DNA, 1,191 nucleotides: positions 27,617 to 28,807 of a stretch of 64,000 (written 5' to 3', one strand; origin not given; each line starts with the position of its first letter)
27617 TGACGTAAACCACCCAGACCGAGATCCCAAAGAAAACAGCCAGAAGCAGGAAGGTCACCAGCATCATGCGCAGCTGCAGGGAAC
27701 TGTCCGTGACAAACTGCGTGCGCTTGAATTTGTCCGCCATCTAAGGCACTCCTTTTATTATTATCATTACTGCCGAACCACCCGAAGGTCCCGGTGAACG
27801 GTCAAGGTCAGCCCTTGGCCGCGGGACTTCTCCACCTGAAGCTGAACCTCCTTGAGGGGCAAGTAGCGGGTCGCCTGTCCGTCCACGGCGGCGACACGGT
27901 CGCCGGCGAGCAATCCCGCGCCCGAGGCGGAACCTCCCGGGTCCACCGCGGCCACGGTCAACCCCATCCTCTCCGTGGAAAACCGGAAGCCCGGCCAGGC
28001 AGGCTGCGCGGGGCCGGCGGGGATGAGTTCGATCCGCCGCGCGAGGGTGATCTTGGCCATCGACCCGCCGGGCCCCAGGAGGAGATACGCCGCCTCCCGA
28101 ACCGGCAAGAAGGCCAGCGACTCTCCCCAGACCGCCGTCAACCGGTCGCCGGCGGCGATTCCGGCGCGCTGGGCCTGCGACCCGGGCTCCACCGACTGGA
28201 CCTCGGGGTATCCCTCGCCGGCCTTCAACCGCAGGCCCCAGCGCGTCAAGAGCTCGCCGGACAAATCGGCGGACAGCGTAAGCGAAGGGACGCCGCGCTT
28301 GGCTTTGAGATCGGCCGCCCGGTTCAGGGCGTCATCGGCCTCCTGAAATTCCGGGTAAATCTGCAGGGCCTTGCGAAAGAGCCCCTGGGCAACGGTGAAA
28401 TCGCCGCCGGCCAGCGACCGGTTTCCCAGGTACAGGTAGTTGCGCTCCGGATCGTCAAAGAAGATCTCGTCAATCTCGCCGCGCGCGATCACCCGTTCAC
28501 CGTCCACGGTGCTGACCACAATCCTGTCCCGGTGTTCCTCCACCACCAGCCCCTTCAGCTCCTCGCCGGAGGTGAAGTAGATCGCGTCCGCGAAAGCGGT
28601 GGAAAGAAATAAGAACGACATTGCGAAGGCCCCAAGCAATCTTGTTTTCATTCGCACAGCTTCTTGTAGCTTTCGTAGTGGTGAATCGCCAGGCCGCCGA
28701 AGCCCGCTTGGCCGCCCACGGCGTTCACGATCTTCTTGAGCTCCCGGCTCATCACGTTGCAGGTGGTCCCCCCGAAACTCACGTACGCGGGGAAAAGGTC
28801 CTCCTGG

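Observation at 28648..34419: Block of five secreted paralogs shuffling a CBM-like module, a TIM-barrel GH-like domain and a CBM9-like domain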

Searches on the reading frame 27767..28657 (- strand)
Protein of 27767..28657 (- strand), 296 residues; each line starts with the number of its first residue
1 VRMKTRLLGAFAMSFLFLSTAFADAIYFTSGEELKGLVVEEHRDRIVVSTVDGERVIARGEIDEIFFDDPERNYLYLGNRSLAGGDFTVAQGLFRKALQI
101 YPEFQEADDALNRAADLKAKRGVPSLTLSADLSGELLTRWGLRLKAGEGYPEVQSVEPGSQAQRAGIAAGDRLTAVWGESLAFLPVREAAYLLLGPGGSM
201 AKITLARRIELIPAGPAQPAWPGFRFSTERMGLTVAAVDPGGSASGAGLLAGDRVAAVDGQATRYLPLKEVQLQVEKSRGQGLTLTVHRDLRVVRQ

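Call 8: search_protein_families(library=pfam, proteins=[window:27767-28657:-], max_evalue=0.01)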
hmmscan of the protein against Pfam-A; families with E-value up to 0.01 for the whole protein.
window:27767-28657:- (296 aa): 5 families
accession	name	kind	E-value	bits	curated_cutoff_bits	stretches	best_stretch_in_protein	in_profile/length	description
PF00595.29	PDZ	-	1.2e-16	61.3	23.2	2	230-287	24-80/81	PDZ domain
PF17820.7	PDZ_6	-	6.6e-16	58.2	27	2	153-207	2-54/54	PDZ domain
PF13180.12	PDZ_2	-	1e-11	45.4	27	1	223-290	4-70/80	PDZ domain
PF07719.23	TPR_2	-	0.0038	17.7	27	0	74-103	4-33/34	Tetratricopeptide repeat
PF21558.3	Pept_S41_N_bact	-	0.0043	17.4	27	0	239-263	10-34/87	Bacteroidetes, Peptidase, S41 family, N-terminal domain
